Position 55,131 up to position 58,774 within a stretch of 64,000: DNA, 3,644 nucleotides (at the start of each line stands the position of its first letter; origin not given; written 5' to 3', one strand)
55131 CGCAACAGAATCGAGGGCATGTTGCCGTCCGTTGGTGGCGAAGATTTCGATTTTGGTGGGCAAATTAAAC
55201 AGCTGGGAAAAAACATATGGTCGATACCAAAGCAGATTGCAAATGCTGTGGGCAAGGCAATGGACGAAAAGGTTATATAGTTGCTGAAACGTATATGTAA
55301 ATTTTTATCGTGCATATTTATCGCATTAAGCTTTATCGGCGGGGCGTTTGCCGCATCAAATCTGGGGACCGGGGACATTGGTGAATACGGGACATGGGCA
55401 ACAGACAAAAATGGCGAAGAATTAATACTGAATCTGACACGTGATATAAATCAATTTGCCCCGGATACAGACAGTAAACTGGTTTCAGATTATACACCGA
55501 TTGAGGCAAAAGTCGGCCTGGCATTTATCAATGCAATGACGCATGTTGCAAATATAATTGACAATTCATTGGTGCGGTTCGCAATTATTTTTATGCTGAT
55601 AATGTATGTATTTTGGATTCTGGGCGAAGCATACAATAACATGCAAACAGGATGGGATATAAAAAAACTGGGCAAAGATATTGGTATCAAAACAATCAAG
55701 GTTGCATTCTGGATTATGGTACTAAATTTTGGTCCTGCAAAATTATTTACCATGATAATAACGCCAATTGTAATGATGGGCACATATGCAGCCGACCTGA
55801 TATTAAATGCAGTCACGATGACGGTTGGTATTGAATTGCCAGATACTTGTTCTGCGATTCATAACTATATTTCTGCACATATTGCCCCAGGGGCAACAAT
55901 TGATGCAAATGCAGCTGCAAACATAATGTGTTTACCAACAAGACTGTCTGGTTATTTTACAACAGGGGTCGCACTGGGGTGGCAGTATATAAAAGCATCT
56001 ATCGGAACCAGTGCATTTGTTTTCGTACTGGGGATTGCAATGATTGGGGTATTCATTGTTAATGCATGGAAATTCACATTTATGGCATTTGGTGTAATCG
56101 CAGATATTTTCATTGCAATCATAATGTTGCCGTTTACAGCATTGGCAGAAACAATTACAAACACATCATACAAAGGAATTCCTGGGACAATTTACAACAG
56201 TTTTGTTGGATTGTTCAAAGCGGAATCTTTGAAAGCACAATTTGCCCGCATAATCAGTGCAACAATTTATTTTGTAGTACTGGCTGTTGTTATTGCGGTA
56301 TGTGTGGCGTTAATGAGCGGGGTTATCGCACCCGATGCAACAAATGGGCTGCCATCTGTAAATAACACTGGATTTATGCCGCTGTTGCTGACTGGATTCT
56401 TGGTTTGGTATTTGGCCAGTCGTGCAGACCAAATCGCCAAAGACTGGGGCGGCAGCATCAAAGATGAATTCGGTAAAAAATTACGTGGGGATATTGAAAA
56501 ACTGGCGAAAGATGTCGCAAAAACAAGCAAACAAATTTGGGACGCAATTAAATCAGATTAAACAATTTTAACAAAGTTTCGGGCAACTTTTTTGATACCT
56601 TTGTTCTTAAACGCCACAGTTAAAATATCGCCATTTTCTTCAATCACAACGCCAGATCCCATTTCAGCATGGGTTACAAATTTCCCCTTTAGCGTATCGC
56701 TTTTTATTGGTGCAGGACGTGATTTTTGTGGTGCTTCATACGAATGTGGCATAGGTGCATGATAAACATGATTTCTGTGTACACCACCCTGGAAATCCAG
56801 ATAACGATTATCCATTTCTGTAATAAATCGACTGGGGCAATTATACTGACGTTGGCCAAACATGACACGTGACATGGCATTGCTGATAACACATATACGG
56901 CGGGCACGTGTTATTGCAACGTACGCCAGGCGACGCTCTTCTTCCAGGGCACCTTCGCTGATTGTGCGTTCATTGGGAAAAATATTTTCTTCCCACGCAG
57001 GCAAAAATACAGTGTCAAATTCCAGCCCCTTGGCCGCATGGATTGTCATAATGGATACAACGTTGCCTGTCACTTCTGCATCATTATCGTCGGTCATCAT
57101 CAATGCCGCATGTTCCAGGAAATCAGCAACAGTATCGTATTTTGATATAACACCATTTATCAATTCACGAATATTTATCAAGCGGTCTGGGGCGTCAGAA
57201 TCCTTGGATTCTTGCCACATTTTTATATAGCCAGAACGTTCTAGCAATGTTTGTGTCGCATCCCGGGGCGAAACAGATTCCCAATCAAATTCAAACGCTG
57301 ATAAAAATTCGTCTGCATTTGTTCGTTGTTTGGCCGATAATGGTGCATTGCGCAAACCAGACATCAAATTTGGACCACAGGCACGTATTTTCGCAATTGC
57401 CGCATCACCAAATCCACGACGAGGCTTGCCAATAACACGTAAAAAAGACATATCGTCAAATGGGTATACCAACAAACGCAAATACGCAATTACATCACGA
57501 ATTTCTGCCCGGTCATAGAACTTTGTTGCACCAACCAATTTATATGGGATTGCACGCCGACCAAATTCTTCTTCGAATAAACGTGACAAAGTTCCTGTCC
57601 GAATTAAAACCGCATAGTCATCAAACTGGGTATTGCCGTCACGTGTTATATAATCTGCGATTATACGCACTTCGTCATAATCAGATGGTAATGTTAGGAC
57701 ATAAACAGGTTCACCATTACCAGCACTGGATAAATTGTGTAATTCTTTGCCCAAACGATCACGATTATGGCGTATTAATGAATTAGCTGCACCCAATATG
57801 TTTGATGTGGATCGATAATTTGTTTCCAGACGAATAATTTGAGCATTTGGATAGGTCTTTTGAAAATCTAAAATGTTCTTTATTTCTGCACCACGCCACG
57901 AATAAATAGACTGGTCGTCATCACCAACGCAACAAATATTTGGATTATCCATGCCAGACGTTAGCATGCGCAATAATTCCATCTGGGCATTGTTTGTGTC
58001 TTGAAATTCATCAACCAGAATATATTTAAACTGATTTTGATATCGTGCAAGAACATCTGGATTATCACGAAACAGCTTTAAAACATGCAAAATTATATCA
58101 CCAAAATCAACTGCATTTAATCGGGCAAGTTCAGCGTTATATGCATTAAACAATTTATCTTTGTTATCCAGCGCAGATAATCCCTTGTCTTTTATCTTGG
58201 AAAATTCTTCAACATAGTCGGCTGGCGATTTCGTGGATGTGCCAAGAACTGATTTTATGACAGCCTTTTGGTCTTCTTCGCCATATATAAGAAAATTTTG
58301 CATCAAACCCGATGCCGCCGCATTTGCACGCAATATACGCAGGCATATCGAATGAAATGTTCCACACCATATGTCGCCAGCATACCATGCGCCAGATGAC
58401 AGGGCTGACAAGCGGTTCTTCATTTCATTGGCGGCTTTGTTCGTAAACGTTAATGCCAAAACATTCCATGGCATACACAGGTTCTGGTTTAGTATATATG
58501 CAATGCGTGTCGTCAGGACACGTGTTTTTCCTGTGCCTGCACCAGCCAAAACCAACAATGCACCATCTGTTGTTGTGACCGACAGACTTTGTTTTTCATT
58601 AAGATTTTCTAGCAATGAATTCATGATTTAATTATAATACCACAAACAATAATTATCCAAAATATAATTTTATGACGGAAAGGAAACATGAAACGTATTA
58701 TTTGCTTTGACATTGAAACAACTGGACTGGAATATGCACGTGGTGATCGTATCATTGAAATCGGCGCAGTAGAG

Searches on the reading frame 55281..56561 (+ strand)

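Call 76: search_protein_families(library=pfam, proteins=[window:55281-56561:+], max_evalue=0.001)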
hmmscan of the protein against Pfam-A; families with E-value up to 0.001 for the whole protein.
window:55281-56561:+ (426 aa): 0 families

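Call 92: search_protein_families(library=pfam, proteins=[window:55281-56561:+], max_evalue=10)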
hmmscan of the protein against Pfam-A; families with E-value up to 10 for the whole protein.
window:55281-56561:+ (426 aa): 0 families

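Call 93: search_protein_families(library=ncbifam, proteins=[window:55281-56561:+], max_evalue=10)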
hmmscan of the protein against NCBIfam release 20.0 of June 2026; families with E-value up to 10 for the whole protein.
window:55281-56561:+ (426 aa): 1 family
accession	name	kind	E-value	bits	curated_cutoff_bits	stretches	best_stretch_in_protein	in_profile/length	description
NF001842.0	PRK00567.1-3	equivalog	3.6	7.6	146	1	266-349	7-97/147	large-conductance mechanosensitive channel protein MscL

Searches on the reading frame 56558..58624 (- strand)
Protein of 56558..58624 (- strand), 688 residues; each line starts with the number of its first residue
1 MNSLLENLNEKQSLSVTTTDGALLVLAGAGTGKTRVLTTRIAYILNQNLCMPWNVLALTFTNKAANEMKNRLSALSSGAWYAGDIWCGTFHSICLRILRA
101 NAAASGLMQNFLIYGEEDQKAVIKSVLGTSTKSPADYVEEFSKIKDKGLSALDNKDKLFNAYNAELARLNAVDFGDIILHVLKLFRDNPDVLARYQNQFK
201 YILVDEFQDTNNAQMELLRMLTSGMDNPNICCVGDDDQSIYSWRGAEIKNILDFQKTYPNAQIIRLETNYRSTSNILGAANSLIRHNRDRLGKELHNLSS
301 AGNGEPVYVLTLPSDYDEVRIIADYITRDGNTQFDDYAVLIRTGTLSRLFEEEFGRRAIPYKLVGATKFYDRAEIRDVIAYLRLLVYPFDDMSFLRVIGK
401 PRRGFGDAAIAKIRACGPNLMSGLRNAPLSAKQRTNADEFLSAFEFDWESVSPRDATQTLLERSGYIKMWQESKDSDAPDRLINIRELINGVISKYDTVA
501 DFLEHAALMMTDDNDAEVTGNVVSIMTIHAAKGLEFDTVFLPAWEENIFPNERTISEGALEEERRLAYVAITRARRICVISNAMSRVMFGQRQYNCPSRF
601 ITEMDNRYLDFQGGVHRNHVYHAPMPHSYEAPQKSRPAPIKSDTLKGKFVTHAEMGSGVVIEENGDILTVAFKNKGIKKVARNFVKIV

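Call 76: search_protein_families(library=pfam, proteins=[window:56558-58624:-], max_evalue=0.001)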
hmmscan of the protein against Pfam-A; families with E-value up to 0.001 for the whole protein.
window:56558-58624:- (688 aa): 7 families
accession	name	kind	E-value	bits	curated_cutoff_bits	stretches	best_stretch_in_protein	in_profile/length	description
PF00580.27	UvrD-helicase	-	6.4e-80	269.1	23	1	8-259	1-271/271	UvrD/REP helicase N-terminal domain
PF13361.12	UvrD_C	-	2.6e-67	228.2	25.6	1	264-582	1-347/350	UvrD-like helicase C-terminal domain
PF13245.12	AAA_19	-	1.5e-20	74.2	25.1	1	17-242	8-132/134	AAA domain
PF13538.12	UvrD_C_2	-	1.5e-08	34.8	27.4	1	525-580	4-51/52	UvrD-like helicase C-terminal domain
PF13604.12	AAA_30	-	2.1e-08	34.6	27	1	15-297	9-179/191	AAA domain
PF13087.12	AAA_12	-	2e-06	28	27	1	491-580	113-190/195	AAA domain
PF01443.25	Viral_helicase1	-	1.5e-05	25.4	21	0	516-580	178-226/228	Viral superfamily 1 RNA helicase core domain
